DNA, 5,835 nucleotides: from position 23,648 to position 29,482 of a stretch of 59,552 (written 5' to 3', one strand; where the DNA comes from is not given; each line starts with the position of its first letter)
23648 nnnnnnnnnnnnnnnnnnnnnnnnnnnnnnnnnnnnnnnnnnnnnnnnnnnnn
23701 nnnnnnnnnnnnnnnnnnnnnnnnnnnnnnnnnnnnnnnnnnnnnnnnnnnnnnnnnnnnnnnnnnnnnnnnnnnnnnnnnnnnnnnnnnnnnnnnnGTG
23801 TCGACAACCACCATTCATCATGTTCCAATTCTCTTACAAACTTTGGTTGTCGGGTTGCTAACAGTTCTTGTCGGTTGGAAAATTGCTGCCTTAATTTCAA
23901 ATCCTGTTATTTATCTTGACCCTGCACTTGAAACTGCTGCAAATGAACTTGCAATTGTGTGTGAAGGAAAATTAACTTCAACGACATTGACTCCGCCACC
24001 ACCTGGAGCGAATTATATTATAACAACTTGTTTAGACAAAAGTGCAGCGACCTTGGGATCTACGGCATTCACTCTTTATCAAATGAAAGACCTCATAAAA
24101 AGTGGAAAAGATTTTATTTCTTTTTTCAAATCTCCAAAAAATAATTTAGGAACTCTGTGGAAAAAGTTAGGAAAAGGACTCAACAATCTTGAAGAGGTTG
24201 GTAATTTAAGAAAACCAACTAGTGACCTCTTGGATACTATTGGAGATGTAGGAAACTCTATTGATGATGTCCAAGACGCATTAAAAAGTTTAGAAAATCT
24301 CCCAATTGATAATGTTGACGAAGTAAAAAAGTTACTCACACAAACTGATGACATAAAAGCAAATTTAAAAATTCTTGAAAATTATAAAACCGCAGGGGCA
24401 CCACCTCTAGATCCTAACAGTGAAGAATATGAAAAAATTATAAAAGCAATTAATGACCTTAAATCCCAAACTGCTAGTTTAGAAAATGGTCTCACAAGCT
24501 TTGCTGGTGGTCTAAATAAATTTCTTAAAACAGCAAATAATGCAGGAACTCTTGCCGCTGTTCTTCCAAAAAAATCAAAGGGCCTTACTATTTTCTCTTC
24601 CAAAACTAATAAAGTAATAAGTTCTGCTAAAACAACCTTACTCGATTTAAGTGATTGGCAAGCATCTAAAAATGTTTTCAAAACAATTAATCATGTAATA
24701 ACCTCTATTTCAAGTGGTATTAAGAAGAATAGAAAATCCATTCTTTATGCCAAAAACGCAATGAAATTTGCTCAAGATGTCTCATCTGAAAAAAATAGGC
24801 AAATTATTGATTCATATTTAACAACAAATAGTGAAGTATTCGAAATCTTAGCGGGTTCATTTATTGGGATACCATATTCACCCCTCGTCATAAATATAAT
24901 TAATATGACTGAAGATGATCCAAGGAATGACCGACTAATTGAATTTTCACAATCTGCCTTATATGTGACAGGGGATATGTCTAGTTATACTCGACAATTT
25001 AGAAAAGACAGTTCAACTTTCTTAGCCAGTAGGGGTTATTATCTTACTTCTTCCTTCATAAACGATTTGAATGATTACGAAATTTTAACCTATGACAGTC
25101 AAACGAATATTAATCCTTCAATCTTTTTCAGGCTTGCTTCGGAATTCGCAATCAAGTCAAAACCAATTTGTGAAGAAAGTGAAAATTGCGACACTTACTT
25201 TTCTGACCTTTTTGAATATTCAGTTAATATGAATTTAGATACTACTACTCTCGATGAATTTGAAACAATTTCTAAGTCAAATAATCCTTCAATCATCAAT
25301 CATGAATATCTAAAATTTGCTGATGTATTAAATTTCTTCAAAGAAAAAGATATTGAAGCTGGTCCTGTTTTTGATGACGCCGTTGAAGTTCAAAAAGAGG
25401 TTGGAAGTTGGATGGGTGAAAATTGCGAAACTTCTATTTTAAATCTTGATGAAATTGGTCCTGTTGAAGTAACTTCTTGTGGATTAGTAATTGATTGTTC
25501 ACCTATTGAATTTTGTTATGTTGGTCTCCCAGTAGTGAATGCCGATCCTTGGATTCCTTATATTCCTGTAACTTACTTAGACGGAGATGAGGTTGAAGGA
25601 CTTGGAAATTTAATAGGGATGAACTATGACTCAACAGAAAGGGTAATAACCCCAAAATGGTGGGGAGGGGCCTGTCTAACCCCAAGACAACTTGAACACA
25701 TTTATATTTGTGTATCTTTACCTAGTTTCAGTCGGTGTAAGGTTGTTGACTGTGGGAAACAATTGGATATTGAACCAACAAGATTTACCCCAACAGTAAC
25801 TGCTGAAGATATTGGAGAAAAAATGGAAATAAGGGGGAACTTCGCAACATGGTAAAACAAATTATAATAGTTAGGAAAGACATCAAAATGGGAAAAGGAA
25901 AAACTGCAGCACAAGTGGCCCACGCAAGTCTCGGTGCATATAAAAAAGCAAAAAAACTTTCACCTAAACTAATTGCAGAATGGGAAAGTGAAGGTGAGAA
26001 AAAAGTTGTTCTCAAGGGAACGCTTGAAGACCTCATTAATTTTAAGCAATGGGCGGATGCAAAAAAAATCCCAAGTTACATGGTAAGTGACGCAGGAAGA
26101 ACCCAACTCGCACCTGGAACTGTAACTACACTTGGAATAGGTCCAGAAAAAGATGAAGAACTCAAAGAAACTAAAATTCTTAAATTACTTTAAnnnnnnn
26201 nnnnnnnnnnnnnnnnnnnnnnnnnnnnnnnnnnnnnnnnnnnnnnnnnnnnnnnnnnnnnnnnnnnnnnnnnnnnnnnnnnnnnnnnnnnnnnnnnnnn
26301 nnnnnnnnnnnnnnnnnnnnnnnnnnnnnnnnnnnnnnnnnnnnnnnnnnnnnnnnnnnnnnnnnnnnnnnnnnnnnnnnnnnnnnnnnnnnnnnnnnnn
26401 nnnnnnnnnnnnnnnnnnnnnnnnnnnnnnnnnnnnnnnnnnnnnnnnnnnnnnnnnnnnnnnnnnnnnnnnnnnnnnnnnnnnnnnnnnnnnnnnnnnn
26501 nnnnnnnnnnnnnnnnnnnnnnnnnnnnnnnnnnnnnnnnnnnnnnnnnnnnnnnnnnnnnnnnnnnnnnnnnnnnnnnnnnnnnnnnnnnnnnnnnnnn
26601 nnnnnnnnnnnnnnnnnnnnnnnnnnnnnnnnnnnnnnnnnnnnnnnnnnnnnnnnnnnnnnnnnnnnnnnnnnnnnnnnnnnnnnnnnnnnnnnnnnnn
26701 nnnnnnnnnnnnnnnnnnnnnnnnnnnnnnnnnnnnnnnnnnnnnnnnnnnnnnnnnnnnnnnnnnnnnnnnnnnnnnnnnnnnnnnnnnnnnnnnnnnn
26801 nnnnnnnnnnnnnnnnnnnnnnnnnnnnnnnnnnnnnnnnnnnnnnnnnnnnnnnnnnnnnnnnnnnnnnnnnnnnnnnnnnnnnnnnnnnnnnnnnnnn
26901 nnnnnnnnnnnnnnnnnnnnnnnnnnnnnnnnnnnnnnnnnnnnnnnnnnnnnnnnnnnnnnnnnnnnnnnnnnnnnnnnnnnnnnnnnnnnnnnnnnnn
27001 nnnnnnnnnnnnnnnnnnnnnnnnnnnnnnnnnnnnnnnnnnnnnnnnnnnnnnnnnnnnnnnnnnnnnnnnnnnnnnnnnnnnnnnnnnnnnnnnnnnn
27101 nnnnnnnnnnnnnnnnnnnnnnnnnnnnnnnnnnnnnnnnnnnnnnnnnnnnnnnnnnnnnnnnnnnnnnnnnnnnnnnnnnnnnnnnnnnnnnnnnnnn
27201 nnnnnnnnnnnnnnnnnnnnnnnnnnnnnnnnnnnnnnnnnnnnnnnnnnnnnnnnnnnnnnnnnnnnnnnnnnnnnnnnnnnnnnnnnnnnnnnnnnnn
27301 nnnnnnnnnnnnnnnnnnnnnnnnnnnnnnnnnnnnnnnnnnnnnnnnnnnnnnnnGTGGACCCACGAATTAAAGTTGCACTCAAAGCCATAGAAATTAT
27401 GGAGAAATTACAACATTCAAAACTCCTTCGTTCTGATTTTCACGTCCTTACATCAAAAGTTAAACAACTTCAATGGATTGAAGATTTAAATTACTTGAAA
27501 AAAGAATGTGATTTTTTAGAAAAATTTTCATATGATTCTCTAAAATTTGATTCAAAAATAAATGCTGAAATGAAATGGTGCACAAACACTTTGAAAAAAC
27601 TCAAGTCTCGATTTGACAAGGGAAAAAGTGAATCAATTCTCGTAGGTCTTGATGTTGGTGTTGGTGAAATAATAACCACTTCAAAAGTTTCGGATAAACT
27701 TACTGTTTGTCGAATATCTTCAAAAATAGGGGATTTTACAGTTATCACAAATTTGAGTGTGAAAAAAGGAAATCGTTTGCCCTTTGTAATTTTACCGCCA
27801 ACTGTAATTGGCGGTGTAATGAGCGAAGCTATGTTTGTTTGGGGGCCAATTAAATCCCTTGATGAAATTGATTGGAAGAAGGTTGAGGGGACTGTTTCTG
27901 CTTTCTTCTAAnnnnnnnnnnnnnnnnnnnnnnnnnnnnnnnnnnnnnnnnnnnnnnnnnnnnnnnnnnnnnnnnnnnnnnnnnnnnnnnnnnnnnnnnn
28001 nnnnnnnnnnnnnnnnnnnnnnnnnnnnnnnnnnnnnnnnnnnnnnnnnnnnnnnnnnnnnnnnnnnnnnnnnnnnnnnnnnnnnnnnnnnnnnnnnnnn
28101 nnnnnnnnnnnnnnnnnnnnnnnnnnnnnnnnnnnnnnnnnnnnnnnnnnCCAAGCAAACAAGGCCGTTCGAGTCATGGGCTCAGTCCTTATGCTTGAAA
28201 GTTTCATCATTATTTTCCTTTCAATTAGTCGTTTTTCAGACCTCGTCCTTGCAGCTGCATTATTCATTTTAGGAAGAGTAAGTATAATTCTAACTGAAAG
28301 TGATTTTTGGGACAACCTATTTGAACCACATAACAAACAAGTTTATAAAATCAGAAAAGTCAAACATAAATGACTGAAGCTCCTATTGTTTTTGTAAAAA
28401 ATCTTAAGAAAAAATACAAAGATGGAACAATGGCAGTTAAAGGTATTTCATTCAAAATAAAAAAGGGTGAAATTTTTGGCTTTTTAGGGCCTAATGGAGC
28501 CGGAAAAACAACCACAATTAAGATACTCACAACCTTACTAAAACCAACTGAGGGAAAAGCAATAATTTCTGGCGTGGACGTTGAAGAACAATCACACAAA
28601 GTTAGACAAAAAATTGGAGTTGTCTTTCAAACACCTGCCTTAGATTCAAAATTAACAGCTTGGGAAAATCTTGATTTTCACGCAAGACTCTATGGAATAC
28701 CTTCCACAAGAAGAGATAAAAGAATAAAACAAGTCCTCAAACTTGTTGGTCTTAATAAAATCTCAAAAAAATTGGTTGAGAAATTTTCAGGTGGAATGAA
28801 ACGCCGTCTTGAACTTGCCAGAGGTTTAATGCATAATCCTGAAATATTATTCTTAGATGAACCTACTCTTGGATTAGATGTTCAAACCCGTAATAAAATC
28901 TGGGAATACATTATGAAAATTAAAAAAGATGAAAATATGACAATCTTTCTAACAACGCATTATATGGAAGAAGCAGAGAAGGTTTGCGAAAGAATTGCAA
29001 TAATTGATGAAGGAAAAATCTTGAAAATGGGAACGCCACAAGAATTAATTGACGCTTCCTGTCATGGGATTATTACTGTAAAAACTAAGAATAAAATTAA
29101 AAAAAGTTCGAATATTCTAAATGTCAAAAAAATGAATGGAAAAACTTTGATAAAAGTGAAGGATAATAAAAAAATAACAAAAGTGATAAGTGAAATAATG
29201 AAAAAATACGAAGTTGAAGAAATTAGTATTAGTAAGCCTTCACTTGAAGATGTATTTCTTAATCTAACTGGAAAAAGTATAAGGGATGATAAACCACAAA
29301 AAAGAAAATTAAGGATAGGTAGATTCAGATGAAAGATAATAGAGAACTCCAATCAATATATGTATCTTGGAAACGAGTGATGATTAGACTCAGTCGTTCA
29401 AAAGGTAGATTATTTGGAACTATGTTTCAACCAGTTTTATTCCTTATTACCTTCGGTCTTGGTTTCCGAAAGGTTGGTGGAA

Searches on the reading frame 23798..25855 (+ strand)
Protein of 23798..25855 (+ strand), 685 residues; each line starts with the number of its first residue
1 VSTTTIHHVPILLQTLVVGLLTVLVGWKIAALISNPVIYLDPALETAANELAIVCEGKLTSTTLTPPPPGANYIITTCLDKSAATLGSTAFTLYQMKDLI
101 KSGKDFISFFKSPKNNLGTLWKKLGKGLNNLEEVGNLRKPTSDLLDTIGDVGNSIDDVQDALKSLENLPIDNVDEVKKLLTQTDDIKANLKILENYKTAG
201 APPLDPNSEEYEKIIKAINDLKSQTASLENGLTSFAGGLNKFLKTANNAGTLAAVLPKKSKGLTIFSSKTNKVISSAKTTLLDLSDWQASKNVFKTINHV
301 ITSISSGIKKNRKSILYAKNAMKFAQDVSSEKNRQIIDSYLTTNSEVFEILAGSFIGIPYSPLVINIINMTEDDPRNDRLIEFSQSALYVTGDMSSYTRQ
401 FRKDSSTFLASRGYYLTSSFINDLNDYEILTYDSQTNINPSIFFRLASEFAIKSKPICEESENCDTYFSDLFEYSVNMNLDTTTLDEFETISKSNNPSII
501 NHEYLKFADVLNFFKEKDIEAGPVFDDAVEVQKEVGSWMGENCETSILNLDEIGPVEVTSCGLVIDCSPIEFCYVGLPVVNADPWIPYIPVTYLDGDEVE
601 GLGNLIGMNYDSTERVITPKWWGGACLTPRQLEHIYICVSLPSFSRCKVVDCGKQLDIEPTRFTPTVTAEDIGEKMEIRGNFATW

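Call 14: search_protein_families(library=pfam, proteins=[window:23798-25855:+])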
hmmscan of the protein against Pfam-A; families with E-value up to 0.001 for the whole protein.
window:23798-25855:+ (685 aa): 0 families

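Call 17: find_homologous_proteins(query=window:23798-25855:+)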
Query window:23798-25855:+ (685 aa): 1 proteins with E <= 0.001 among 8000 candidates.
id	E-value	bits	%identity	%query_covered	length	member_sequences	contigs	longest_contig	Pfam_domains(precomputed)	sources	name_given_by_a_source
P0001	0.0e+0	1544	100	100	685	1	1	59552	-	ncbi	-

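Call 19: find_encoding_contigs(protein=P0001, flank=1000, max_places=3)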
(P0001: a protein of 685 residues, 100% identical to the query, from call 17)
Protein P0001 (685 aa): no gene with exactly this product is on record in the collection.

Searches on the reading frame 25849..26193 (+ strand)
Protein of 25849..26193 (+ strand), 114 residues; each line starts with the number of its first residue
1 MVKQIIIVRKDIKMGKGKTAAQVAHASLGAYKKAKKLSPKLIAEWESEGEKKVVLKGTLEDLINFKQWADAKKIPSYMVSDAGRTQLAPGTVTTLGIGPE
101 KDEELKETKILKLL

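Call 14: search_protein_families(library=pfam, proteins=[window:25849-26193:+])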
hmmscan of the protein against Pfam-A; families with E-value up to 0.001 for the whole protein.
window:25849-26193:+ (114 aa): 1 family
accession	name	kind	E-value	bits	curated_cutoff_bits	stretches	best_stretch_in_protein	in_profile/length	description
PF01981.21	PTH2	-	4.7e-36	123.9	23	1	2-113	1-114/115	Peptidyl-tRNA hydrolase PTH2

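Call 22: find_homologous_proteins(query=window:25849-26193:+, max_evalue=1e-20)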
Query window:25849-26193:+ (114 aa): 378 proteins with E <= 1e-20 among 1064 candidates; the best 120 are listed.
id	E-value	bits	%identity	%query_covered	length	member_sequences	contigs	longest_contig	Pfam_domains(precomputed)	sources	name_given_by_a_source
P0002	6.5e-65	234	100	100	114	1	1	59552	PF01981.22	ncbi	-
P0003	1.3e-43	165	68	100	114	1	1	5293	PF01981.22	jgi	jgi:peptidyl-tRNA hydrolase, PTH2 family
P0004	1.4e-43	165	68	100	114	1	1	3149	PF01981.22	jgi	jgi:PTH2 family peptidyl-tRNA hydrolase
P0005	1.8e-43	165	68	100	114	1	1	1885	PF01981.22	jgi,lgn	-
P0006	2.0e-42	161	69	100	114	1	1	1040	PF01981.22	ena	-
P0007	2.9e-42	161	66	100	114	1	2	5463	PF01981.22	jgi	jgi:PTH2 family peptidyl-tRNA hydrolase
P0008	9.6e-41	156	64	100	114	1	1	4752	PF01981.22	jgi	jgi:PTH2 family peptidyl-tRNA hydrolase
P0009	1.4e-40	155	65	99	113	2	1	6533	PF01981.22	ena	-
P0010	6.5e-40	153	66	100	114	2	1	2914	PF01981.22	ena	-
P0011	2.3e-39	152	62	100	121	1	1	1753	PF01981.22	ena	-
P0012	1.1e-37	146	64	100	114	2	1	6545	PF01981.22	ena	-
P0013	1.1e-33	133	62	100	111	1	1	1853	PF01981.22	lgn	-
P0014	1.1e-28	117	57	99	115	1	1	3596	PF01981.22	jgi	jgi:PTH2 family peptidyl-tRNA hydrolase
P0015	1.5e-28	117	57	99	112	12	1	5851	PF01981.22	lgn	-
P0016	3.9e-28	115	58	99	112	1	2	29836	PF01981.22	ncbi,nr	ncbi:peptidyl-tRNA hydrolase Pth2 [Methanobrevibacter sp. OttesenSCG-928-K11]|nr:peptidyl-tRNA hydro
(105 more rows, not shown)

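Call 23: find_encoding_contigs(protein=P0003, flank=10000, max_places=3)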
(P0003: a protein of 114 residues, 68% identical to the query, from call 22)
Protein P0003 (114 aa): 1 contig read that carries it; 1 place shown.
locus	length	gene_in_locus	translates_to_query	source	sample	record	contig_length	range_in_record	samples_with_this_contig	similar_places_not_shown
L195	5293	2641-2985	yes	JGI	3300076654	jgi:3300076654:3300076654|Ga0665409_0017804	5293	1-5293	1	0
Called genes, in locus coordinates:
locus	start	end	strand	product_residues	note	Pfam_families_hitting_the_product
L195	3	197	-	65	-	?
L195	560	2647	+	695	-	-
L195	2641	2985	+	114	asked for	PF01981:PTH2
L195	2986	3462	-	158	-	-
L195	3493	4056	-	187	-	PF00300:His_Phos_1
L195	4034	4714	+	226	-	PF09335:VTT_dom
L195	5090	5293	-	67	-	?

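Call 24: find_encoding_contigs(protein=P0009, flank=10000, max_places=3)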
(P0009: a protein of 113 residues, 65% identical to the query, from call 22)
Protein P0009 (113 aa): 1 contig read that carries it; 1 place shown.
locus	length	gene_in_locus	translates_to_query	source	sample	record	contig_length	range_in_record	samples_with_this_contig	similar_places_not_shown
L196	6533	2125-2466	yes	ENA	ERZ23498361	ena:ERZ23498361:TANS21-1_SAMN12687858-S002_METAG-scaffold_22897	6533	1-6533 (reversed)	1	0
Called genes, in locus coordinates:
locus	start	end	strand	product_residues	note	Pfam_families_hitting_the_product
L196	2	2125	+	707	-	?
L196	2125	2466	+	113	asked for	PF01981:PTH2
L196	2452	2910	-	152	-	PF00293:NUDIX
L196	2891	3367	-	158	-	-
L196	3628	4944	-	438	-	-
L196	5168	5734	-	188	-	PF09335:VTT_dom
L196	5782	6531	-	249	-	?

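Call 25: find_encoding_contigs(protein=P0012, flank=10000, max_places=3)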
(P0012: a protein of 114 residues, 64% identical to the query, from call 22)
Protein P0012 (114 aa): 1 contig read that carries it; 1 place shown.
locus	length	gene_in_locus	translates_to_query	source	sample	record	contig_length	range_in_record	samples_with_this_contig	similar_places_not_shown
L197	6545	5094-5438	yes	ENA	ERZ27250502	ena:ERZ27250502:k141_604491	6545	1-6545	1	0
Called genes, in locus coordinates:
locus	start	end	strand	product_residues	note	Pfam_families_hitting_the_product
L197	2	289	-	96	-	?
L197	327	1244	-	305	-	-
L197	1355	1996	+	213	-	PF00970:FAD_binding_6, PF00175:NAD_binding_1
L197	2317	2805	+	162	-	-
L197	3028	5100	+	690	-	-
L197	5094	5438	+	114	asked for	PF01981:PTH2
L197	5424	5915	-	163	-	PF00293:NUDIX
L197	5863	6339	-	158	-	-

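Call 34: find_encoding_contigs(protein=P0007, flank=10000, max_places=3)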
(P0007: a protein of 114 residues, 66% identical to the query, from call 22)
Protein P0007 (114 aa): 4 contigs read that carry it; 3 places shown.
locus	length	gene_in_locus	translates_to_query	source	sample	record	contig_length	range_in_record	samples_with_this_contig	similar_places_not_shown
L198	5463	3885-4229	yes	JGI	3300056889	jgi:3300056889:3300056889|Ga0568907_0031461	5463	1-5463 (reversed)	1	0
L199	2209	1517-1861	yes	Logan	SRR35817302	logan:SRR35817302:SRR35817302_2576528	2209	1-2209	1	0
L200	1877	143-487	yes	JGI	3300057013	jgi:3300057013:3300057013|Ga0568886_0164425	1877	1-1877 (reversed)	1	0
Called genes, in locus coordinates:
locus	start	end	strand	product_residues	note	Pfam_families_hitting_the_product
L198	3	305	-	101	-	?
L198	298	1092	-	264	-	-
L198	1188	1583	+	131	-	-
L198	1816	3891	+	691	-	-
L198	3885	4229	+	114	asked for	PF01981:PTH2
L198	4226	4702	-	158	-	-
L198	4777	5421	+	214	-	PF09335:VTT_dom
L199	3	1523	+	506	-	?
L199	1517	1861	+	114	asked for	PF01981:PTH2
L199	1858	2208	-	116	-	?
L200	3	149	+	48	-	?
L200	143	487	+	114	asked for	PF01981:PTH2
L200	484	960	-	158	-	-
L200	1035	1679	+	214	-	PF09335:VTT_dom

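Call 35: find_encoding_contigs(protein=P0008, flank=10000, max_places=3)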
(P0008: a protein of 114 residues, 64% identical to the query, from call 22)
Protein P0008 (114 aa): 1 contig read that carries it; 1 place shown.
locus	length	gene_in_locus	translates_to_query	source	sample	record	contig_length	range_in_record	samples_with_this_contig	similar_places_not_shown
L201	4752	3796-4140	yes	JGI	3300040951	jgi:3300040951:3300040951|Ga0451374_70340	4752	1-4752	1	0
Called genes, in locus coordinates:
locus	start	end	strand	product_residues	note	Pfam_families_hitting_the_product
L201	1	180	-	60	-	?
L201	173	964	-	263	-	-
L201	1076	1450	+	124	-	-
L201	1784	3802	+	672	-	-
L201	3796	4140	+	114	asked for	PF01981:PTH2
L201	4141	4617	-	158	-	-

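Call 71: find_encoding_contigs(protein=P0004, flank=10000, max_places=5)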
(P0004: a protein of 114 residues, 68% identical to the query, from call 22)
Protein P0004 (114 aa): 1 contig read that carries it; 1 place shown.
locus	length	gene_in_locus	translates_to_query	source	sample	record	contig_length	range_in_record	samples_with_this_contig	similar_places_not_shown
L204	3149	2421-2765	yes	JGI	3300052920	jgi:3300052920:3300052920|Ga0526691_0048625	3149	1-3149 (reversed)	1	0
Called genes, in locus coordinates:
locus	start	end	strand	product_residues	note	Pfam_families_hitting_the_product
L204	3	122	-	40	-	?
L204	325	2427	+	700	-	-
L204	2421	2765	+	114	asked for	PF01981:PTH2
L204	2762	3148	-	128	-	?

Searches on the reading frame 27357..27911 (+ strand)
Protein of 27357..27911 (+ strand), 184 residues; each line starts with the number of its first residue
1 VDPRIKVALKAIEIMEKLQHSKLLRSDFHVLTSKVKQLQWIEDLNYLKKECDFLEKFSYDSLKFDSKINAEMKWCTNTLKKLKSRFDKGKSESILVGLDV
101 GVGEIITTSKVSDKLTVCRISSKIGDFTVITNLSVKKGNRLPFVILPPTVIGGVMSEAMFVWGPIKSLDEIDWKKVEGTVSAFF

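Call 13: find_encoding_contigs(protein=window:27357-27911:+, flank=10000, max_places=10)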
Protein window:27357-27911:+ (184 aa): no gene with exactly this product is on record in the collection.

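Call 14: search_protein_families(library=pfam, proteins=[window:27357-27911:+])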
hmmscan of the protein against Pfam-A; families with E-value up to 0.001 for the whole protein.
window:27357-27911:+ (184 aa): 0 families

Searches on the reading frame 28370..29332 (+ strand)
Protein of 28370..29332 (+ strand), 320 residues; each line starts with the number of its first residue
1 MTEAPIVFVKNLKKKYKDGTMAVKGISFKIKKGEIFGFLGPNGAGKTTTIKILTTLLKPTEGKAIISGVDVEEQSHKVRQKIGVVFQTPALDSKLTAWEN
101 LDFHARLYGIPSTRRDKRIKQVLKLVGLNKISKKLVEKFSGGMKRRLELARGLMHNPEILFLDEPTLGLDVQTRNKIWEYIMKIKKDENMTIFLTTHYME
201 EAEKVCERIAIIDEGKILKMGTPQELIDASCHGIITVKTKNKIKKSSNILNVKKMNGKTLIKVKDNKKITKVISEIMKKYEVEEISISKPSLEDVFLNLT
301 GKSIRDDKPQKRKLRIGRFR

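Call 14: search_protein_families(library=pfam, proteins=[window:28370-29332:+])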
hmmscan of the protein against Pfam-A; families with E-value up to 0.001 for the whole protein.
window:28370-29332:+ (320 aa): 5 families
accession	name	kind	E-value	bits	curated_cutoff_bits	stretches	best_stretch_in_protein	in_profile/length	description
PF00005.33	ABC_tran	-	3.7e-38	131.7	25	1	24-166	2-136/137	ABC transporter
PF13732.12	DrrA1-3_C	-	1.8e-09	38.6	27.4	1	221-299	1-80/81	ATP-binding protein DrrA1-3-like, C-terminal domain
PF13304.12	AAA_21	-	4.3e-09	37.3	27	1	139-197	238-298/304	AAA domain, putative AbiEii toxin, Type IV TA system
PF13175.12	AAA_15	-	2.3e-05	24.6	32.1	0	155-197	327-369/374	AAA ATPase domain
PF03215.21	Rad17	-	8.1e-05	23.1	23.8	1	13-132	25-142/186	Rad17 P-loop domain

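Call 16: find_encoding_contigs(protein=window:28370-29332:+, flank=10000, max_places=6)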
Protein window:28370-29332:+ (320 aa): no gene with exactly this product is on record in the collection.
